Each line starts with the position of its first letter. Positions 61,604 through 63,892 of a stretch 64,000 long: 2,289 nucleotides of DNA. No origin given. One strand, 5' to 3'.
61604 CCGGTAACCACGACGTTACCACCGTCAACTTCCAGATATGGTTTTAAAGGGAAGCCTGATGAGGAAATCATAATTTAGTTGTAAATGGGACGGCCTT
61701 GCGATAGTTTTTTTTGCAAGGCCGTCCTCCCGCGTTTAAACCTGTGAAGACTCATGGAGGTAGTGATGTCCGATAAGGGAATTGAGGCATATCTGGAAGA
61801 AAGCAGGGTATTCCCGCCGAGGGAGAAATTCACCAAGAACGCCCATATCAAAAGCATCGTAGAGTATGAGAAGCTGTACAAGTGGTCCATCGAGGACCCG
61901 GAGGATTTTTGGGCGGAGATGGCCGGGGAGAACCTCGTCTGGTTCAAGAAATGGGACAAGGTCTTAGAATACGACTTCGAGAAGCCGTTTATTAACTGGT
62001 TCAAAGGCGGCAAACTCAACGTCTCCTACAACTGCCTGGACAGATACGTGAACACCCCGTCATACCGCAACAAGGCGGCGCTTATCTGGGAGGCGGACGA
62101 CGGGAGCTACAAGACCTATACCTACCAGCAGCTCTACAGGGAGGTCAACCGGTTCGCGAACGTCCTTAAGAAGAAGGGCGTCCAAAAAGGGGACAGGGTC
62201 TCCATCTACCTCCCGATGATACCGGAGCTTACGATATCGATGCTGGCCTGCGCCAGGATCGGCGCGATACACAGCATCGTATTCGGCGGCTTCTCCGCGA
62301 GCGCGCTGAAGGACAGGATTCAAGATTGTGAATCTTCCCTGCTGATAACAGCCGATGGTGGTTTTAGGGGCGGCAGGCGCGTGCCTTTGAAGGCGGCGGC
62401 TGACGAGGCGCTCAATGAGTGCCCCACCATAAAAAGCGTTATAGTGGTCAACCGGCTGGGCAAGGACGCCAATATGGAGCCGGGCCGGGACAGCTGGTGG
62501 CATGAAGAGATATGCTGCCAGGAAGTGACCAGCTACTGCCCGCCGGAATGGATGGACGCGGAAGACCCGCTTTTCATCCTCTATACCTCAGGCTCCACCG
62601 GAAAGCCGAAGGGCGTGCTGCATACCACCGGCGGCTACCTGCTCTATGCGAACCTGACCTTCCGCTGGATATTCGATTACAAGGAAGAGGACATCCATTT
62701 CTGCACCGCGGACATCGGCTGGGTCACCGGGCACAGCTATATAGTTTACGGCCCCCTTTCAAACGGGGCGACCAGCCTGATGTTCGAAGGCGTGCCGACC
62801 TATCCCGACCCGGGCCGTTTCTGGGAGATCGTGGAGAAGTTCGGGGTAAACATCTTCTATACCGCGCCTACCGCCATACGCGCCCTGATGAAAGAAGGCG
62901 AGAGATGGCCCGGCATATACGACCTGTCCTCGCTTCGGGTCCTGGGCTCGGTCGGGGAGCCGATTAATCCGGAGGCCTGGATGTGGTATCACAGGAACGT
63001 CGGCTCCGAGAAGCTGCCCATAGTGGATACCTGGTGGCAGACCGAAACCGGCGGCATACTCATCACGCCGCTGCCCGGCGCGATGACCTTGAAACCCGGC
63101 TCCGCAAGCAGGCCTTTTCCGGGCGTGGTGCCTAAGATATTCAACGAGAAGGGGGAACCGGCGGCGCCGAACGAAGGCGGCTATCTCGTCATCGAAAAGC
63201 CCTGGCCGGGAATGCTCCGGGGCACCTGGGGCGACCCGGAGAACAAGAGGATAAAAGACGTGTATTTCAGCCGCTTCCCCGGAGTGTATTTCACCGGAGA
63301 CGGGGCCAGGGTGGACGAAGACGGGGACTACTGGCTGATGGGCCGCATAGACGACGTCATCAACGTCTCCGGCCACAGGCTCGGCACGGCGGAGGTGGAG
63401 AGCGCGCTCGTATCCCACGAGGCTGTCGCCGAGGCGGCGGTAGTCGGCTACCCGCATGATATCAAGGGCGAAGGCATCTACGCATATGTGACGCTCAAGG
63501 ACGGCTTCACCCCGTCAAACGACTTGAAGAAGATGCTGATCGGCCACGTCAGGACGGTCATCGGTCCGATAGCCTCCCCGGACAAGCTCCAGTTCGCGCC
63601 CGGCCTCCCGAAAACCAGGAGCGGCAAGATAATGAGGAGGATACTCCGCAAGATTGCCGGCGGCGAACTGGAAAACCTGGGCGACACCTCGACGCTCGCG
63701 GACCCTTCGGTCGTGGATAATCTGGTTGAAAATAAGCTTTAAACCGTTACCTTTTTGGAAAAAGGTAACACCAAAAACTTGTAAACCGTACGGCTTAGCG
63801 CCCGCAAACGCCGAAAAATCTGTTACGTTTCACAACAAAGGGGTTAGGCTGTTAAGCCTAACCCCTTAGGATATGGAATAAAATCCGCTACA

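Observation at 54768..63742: CrbS/CrbR-like acetate-switch regulon: DUF4212 + SSS-domain histidine kinase + NtrC-type regulator upstream of a sigma-54 promoter driving satP-porin-acs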

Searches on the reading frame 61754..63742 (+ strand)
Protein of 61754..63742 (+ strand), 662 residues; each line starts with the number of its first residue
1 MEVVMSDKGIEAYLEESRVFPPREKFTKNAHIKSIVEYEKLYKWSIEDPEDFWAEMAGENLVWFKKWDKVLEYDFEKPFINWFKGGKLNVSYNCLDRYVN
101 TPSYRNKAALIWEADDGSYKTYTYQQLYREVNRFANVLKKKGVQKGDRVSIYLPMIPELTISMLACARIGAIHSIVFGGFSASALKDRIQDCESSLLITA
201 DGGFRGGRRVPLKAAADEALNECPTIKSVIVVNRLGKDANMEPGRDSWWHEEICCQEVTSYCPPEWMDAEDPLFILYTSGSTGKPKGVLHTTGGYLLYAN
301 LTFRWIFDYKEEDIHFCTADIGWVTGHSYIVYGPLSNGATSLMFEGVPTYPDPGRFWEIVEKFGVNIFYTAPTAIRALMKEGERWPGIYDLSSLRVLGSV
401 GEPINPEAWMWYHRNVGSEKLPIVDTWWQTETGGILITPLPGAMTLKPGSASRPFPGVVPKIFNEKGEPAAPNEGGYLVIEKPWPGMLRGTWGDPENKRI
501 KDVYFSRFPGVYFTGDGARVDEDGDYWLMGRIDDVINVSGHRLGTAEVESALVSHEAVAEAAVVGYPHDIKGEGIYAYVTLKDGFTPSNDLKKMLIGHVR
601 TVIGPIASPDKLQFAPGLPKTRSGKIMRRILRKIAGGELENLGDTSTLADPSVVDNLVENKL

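Call 5: search_protein_families(library=pfam, proteins=[window:61754-63742:+])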
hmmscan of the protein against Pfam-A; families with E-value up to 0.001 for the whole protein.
window:61754-63742:+ (662 aa): 3 families
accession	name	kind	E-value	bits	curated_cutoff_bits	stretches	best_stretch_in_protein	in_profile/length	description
PF00501.34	AMP-binding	-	2.6e-89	300.2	29.9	1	104-490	8-382/384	AMP-binding enzyme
PF13193.12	AMP-binding_C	-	7.4e-27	94.5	24.5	1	547-625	1-76/76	AMP-binding enzyme C-terminal domain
PF16177.11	ACAS_N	-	2.4e-24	85.3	27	1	38-94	1-55/55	Acetyl-coenzyme A synthetase N-terminus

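Call 6: search_protein_families(library=ncbifam, proteins=[window:61754-63742:+])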
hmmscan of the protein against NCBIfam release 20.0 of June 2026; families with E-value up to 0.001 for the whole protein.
window:61754-63742:+ (662 aa): 103 families (the best 25 are shown)
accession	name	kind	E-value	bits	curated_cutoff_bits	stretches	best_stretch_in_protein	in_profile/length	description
NF001208.0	PRK00174.1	subfamily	0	1043.2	657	1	12-661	4-645/649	acetate--CoA ligase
TIGR02188.1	Ac_CoA_lig_AcsA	equivalog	6.6e-303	1005.8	724.95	1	33-659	2-628/629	acetate--CoA ligase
NF007815.0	PRK10524.1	equivalog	9.2e-181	602.6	955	1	37-657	3-623/629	propionate--CoA ligase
TIGR02316.1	propion_prpE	equivalog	1.2e-163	546.1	827.4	1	37-657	2-622/628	propionate--CoA ligase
NF003313.0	PRK04319.1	equivalog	2.9e-161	537.5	729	1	61-649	16-573/574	acetate--CoA ligase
NF002937.0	PRK03584.1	subfamily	1.6e-116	390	639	1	27-658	27-649/657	acetoacetate--CoA ligase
TIGR01217.1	ac_ac_CoA_syn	equivalog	3e-88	296.6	520.9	1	28-644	27-634/652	acetoacetate--CoA ligase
NF047394.1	AcylCoAsynMbcS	equivalog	1.6e-78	264.6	850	1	95-633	15-518/525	acyl-CoA synthetase MbcS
NF004837.0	PRK06187.1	subfamily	5.1e-66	223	476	1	105-633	22-520/531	long-chain-fatty-acid--CoA ligase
TIGR02262.1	benz_CoA_lig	subfamily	1.4e-59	202.2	375.25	1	92-633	3-507/508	benzoate-CoA ligase family protein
NF005714.0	PRK07529.1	subfamily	8.9e-54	182.9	632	1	116-635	58-576/640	acyl-CoA synthetase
NF006182.0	PRK08316.1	subfamily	7e-51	173.3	663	1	104-634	24-516/523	fatty acyl-CoA synthetase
TIGR03098.1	ligase_PEP_1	hypoth_equivalog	3.5e-47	161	592.35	2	441-632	322-515/517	acyl-CoA ligase (AMP-forming), exosortase A system-associated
NF053567.1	HBDA_AROS1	equivalog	3.5e-47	160.9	1000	1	120-634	38-518/523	3-hydroxybenzoate--CoA ligase HbdA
NF006181.0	PRK08314.1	subfamily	1.9e-46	158.4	705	1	120-633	48-552/563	long-chain-fatty-acid--CoA ligase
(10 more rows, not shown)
